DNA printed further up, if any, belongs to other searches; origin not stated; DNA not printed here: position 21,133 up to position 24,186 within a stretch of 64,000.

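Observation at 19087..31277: Seven-gene sugar-uptake operon: one giant SBP, two permease pairs, no ATPase, and two large non-transporter proteins between the pairs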

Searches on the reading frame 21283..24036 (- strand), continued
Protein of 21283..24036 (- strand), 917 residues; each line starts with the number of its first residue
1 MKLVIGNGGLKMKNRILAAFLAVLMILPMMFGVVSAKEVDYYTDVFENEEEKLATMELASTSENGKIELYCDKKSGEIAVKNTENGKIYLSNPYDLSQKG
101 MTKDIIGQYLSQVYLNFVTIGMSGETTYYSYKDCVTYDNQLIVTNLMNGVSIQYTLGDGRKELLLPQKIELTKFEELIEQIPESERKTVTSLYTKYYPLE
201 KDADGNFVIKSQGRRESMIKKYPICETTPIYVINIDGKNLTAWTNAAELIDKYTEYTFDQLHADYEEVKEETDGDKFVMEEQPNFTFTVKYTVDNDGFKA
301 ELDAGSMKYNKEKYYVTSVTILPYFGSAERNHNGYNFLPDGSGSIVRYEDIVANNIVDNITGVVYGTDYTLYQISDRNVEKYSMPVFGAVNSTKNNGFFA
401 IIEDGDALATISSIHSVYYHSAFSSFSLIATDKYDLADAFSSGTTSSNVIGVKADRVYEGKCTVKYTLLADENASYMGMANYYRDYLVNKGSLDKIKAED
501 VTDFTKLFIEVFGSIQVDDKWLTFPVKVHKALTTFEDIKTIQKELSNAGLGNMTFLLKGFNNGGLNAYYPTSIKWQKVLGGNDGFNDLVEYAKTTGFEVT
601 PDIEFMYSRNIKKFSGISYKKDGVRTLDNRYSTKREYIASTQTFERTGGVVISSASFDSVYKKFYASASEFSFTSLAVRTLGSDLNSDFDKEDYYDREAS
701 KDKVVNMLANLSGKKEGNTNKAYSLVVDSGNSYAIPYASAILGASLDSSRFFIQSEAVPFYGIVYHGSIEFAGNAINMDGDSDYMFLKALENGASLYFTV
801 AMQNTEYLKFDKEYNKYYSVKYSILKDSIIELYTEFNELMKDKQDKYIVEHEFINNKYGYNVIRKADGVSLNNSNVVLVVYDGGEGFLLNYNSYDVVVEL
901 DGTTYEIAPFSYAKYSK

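Call 90: search_protein_families(library=pfam, proteins=[L079:10001-16183:+, L050:3937-9516:+, L051:9812-14404:+, L030:9986-14356:+], max_evalue=0.001)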
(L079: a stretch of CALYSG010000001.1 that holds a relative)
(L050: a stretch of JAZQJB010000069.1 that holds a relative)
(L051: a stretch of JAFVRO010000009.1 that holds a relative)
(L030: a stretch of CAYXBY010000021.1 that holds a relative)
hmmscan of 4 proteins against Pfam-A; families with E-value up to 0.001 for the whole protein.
L079:10001-16183:+ (2061 aa): 1 family
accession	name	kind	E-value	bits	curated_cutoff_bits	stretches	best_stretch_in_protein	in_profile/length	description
PF18952.6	DUF5696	-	4.7e-117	392.5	25.6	3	714-1019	279-576/612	Family of unknown function (DUF5696)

L050:3937-9516:+ (1860 aa): 1 family
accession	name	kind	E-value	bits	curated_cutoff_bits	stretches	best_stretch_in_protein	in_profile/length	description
PF18952.6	DUF5696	-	1.3e-119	400.9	25.6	2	492-964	130-575/612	Family of unknown function (DUF5696)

L051:9812-14404:+ (1531 aa): 1 family
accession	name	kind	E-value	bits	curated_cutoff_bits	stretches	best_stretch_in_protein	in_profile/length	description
PF18952.6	DUF5696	-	1.9e-132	443.3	25.6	2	459-932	132-577/612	Family of unknown function (DUF5696)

L030:9986-14356:+ (1457 aa): 1 family
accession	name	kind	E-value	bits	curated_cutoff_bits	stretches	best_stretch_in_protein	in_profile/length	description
PF18952.6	DUF5696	-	5.1e-142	474.9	25.6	1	277-889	11-576/612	Family of unknown function (DUF5696)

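Call 92: search_dna_similar(query=window:21283-24003:-, collection=plasmids, mode=protein, max_evalue=0.00001, max_rows=20)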
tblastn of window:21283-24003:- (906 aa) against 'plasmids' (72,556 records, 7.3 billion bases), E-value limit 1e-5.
Records with a match: 2; places in all: 2; records where one place covers at least 80% of the query: 1.
Best place of each record, by identity: <60% 2.
By first word of the organism name: Butyrivibrio 1; Paenibacillus 1.
By predicted mobility (MOB-suite, as given by PLSDB): non-mobilizable 2.
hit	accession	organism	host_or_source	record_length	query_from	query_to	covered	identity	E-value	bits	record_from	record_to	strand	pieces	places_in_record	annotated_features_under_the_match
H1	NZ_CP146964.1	Butyrivibrio fibrisolvens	Bovinae,Bovine rumen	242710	4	899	99%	28.8%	5e-77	283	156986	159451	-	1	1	DUF5696 domain-containing protein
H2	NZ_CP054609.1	Paenibacillus cellulosilyticus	cell culture,soil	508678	273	884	68%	25.4%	4e-25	120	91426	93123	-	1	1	DUF5696 domain-containing protein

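Call 93: get_annotated_region(hit=H1, flank=10000)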
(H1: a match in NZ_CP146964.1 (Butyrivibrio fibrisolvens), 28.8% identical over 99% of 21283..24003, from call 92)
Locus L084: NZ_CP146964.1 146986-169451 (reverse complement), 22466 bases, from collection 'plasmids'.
description: Butyrivibrio fibrisolvens strain D1 plasmid pNP243, complete sequence
organism: Butyrivibrio fibrisolvens (NCBI taxid 831)
taxonomy: Bacteria; Bacillota; Clostridia; Lachnospirales; Lachnospiraceae; Butyrivibrio; Butyrivibrio fibrisolvens
host: -; source: Bovinae,Bovine rumen; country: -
typing (MOB-suite, as given by PLSDB): non-mobilizable
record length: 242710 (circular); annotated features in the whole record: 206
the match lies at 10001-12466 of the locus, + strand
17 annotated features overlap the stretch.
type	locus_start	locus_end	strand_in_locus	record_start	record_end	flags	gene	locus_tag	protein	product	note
CDS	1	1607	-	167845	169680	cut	-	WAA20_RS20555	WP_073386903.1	histidine kinase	GO:0000160 - phosphorelay signal transduction system [Evidence IEA]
CDS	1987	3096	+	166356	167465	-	-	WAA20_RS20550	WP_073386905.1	glycoside hydrolase family 43 protein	-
CDS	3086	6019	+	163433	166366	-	-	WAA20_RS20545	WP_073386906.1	extracellular solute-binding protein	-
CDS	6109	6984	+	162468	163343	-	-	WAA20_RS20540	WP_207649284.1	sugar ABC transporter permease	-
CDS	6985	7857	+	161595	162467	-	-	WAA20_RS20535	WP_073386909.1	carbohydrate ABC transporter permease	GO:0008643 - carbohydrate transport [Evidence IEA]; GO:0055085 - transmembrane transport [Evidence IEA]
CDS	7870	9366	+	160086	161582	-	-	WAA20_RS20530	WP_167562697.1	NHL repeat-containing protein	-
CDS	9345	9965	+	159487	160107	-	-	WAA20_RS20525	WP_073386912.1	YIP1 family protein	-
CDS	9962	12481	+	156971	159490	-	-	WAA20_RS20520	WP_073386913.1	DUF5696 domain-containing protein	-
CDS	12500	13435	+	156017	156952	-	-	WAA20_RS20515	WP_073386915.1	sugar ABC transporter permease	-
CDS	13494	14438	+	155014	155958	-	-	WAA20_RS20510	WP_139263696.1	carbohydrate ABC transporter permease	GO:0008643 - carbohydrate transport [Evidence IEA]; GO:0055085 - transmembrane transport [Evidence IEA]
CDS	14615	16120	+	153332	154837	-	-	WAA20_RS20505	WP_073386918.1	extracellular solute-binding protein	-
CDS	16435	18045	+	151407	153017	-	-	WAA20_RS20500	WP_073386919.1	extracellular solute-binding protein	-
CDS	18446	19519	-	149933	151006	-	-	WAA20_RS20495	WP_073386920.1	J domain-containing protein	-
CDS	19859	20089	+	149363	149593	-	-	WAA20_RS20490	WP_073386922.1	hypothetical protein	-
CDS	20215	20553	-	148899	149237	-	-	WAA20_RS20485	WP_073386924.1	hypothetical protein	-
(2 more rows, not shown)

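Call 94: get_annotated_region(hit=H2, flank=10000)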
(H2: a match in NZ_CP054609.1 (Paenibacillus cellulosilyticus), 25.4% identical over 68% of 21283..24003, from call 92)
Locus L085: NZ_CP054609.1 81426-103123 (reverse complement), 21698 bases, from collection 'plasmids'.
description: Paenibacillus cellulosilyticus strain KACC 14175 plasmid unnamed1, complete sequence
organism: Paenibacillus cellulosilyticus (NCBI taxid 375489)
taxonomy: Bacteria; Bacillota; Bacilli; Bacillales; Paenibacillaceae; Paenibacillus; Paenibacillus cellulosilyticus
host: -; source: cell culture,soil; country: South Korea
typing (MOB-suite, as given by PLSDB): non-mobilizable
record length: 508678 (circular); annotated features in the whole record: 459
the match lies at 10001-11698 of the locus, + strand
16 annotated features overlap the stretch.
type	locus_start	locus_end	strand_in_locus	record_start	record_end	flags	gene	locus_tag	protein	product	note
CDS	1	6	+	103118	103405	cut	-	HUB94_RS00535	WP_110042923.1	stage VI sporulation protein F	-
CDS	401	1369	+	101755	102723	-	-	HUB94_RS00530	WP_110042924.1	aldo/keto reductase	-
CDS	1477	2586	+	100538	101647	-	ugpC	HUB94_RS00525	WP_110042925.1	sn-glycerol-3-phosphate ABC transporter ATP-binding protein UgpC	-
CDS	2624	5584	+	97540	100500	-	-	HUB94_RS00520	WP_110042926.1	extracellular solute-binding protein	-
CDS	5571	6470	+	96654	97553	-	-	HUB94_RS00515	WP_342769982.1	sugar ABC transporter permease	-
CDS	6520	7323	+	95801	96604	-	-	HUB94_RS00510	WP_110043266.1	carbohydrate ABC transporter permease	GO:0008643 - carbohydrate transport [Evidence IEA]; GO:0055085 - transmembrane transport [Evidence IEA]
CDS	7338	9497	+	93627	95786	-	-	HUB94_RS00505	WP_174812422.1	YIP1 family protein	-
CDS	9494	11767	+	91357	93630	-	-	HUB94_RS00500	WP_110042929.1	DUF5696 domain-containing protein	-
CDS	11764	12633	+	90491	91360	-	-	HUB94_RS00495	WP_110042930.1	sugar ABC transporter permease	-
CDS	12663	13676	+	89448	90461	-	-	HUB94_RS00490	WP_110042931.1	carbohydrate ABC transporter permease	GO:0008643 - carbohydrate transport [Evidence IEA]; GO:0055085 - transmembrane transport [Evidence IEA]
CDS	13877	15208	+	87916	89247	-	-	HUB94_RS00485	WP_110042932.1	LLM class flavin-dependent oxidoreductase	-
CDS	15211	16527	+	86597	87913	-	-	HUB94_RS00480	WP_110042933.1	LLM class flavin-dependent oxidoreductase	-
CDS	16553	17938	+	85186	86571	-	-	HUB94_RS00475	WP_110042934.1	extracellular solute-binding protein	-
CDS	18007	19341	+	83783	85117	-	-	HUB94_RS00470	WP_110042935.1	LLM class flavin-dependent oxidoreductase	-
CDS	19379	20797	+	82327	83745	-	-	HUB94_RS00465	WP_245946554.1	extracellular solute-binding protein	-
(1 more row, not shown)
